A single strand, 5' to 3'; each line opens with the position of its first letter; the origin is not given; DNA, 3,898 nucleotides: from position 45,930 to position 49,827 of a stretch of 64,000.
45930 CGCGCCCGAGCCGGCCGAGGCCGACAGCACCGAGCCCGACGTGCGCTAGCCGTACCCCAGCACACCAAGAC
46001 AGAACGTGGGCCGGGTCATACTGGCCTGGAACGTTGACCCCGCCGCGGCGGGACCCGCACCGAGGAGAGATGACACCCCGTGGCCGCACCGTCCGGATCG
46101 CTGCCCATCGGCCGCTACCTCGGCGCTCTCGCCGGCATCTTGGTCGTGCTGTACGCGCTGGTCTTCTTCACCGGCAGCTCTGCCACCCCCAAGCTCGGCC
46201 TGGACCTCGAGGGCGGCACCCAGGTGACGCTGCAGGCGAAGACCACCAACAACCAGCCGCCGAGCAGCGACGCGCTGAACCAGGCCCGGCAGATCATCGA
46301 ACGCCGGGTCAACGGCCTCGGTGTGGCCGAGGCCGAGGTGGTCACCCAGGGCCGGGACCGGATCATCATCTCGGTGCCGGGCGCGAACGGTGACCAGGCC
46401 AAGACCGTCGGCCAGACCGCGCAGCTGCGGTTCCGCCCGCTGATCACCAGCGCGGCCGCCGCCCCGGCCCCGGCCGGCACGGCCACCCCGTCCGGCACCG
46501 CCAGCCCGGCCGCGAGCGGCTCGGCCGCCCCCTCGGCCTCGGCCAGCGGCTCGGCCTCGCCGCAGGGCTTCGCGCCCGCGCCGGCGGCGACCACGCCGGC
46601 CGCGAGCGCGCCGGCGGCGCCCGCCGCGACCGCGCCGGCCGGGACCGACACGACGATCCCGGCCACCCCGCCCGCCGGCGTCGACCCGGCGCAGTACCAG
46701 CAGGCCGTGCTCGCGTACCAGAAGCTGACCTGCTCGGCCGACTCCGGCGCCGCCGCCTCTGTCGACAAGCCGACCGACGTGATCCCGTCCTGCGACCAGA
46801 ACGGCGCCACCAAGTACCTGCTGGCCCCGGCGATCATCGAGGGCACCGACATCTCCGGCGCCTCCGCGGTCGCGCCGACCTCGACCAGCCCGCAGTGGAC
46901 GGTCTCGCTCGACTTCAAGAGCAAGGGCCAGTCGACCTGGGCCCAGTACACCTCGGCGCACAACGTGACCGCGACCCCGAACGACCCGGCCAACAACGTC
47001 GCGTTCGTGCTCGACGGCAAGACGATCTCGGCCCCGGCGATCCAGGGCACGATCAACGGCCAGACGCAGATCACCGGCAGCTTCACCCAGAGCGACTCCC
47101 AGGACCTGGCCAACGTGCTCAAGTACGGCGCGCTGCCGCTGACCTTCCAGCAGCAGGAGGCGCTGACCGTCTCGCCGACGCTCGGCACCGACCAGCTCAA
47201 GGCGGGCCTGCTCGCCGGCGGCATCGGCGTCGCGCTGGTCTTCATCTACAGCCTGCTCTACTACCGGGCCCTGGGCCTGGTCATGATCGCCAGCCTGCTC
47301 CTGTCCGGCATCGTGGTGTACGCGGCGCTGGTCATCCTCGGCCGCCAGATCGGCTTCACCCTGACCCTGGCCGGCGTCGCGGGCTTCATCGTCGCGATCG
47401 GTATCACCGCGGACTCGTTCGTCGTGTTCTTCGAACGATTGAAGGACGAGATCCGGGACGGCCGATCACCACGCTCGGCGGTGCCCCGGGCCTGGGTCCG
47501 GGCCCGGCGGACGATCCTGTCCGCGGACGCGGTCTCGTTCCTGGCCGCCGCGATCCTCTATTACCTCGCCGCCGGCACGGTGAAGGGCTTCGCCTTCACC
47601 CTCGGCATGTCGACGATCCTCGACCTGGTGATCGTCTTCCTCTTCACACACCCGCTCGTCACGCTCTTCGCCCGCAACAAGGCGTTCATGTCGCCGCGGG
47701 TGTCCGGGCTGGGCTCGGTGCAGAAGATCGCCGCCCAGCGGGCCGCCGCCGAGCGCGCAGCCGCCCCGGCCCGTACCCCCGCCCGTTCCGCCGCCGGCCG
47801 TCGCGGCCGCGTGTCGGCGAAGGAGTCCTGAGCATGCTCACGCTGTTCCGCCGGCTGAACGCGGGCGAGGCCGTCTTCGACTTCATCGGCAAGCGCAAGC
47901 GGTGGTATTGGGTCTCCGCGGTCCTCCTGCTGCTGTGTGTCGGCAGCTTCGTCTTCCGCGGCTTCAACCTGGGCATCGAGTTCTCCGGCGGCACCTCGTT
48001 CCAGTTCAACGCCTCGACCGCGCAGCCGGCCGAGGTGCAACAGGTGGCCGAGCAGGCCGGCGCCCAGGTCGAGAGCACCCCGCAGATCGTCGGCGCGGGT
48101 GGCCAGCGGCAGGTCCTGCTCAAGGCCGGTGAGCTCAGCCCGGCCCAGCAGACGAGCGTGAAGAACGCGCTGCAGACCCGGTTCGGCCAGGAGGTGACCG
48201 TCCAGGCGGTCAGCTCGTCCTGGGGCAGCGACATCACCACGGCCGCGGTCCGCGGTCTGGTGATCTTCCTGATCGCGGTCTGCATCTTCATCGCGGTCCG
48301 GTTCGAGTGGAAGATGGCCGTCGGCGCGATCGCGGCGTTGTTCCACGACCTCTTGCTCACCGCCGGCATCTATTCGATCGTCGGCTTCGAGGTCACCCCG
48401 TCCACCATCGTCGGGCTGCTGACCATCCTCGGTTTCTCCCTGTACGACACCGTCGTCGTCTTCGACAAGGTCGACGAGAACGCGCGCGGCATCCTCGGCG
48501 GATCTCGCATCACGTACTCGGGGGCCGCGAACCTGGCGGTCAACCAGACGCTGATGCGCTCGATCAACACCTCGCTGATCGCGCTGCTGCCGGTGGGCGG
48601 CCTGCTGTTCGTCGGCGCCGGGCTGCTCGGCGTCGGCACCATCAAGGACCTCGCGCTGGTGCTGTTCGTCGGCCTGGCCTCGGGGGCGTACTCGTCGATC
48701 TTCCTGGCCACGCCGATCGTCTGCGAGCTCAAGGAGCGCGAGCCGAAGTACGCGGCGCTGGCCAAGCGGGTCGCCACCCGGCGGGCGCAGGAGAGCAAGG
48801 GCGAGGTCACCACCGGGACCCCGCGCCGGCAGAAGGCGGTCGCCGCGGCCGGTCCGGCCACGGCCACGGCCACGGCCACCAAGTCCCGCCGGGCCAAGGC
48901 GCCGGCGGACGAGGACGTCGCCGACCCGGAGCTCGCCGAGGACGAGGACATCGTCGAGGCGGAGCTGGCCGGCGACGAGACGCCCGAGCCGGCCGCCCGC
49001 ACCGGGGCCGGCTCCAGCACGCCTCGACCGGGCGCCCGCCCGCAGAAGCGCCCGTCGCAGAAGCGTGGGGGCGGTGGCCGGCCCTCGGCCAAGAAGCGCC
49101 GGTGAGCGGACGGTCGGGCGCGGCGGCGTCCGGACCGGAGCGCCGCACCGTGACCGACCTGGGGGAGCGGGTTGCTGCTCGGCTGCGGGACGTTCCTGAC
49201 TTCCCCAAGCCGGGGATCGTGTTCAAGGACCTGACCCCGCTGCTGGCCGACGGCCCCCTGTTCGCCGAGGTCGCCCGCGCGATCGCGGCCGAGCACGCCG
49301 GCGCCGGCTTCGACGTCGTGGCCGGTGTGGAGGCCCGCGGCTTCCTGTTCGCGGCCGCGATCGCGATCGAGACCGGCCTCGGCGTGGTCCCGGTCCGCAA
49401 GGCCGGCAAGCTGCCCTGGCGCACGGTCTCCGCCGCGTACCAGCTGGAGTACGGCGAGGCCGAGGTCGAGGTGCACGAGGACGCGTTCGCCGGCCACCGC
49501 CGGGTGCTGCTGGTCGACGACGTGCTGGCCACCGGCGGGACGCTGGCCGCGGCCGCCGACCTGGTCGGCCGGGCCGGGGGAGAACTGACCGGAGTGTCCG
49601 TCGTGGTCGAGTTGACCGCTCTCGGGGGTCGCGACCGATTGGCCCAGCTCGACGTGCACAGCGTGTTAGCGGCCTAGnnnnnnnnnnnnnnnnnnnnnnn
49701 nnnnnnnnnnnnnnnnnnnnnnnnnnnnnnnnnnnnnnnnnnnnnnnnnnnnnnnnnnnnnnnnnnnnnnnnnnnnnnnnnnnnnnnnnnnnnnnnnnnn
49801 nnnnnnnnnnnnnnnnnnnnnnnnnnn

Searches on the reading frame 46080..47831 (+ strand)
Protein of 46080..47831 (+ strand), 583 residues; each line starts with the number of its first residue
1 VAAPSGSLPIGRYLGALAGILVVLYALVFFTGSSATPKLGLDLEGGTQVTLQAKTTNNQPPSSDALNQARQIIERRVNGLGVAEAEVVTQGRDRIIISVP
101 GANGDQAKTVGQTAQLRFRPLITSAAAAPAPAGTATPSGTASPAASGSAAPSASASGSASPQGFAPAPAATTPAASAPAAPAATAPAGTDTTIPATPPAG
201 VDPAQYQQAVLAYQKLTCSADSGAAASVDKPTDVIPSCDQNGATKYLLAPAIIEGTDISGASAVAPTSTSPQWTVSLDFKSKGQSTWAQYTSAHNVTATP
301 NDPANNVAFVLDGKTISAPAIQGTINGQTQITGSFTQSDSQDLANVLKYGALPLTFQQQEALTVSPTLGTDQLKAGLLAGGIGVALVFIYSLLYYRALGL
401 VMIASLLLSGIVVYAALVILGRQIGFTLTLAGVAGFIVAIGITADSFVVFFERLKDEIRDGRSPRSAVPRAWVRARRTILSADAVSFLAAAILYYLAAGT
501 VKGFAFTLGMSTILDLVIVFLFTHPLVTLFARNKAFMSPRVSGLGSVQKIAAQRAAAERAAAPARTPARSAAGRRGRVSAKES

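Call 7: search_protein_families(library=pfam, proteins=[window:46080-47831:+], max_evalue=0.01)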
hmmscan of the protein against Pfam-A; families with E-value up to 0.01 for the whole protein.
window:46080-47831:+ (583 aa): 5 families
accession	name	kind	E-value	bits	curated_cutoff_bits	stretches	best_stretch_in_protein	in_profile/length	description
PF22599.2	SecDF_P1_head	-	3.1e-24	85.5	27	1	242-353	9-113/114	SecDF, P1 head subdomain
PF21760.3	SecD_1st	-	4.3e-15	55.4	27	1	66-120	1-57/60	Protein translocase subunit SecDF, P1 domain, N-terminal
PF02355.23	SecD_SecF_C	-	6.6e-09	35.9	20.5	1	356-530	13-186/189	Protein export membrane protein SecD/SecF, C-terminal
PF03176.21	MMPL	-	6.7e-08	32.3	20.5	1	377-539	146-310/333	MMPL family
PF07549.19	Sec_GG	-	0.0001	22.1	20.3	1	38-56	9-27/28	SecD/SecF GG Motif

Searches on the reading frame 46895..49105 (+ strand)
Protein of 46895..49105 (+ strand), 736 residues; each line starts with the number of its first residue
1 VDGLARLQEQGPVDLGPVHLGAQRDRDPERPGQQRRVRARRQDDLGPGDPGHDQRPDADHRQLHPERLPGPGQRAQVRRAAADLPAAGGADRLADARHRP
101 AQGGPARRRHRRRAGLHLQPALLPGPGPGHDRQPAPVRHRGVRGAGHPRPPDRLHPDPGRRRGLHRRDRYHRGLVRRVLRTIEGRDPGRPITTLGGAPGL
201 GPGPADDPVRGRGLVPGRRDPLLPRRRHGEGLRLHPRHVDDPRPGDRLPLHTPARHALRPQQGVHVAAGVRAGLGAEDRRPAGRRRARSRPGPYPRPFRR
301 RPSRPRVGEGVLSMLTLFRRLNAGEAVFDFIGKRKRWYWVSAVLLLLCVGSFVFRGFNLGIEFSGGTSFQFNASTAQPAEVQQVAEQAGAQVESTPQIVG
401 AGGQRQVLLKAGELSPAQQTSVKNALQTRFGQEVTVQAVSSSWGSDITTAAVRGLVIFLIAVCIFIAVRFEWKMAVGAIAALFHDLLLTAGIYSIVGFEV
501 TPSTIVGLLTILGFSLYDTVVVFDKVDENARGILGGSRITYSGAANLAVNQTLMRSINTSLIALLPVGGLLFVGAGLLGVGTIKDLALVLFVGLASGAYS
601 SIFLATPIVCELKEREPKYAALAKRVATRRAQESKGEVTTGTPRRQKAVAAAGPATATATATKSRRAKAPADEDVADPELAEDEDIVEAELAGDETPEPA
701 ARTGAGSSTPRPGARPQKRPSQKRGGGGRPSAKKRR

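Call 10: search_protein_families(library=pfam, proteins=[window:46895-49105:+], max_evalue=0.01)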
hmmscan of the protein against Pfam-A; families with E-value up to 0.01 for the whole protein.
window:46895-49105:+ (736 aa): 2 families
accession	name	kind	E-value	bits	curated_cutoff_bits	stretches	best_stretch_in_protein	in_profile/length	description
PF02355.23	SecD_SecF_C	-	1.2e-53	181.8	20.5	1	432-614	14-188/189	Protein export membrane protein SecD/SecF, C-terminal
PF07549.19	Sec_GG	-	5.1e-07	29.5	20.3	1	351-375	2-26/28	SecD/SecF GG Motif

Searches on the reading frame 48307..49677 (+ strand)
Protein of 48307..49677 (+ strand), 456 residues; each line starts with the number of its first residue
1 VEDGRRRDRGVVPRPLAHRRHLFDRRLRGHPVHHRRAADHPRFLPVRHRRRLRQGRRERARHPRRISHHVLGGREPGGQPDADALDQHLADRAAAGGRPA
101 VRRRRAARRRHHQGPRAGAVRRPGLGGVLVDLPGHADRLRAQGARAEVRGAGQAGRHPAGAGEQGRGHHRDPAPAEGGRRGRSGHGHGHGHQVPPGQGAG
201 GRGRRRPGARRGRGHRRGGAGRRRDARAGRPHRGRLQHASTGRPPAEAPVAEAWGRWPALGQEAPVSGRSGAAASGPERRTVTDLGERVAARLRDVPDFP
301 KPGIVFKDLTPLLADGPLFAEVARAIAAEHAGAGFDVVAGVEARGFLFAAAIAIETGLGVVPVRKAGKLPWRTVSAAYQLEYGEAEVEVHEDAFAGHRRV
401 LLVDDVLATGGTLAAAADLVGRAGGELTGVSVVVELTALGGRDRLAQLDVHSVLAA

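Call 7: search_protein_families(library=pfam, proteins=[window:48307-49677:+], max_evalue=0.01)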
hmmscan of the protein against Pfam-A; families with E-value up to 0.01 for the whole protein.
window:48307-49677:+ (456 aa): 2 families
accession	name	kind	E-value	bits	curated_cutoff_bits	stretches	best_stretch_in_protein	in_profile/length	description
PF00156.33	Pribosyltran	-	7.2e-13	48.6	26.3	1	315-434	7-124/158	Phosphoribosyl transferase domain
PF14681.12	UPRTase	-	0.0038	17.2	27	1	396-445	119-168/206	Uracil phosphoribosyltransferase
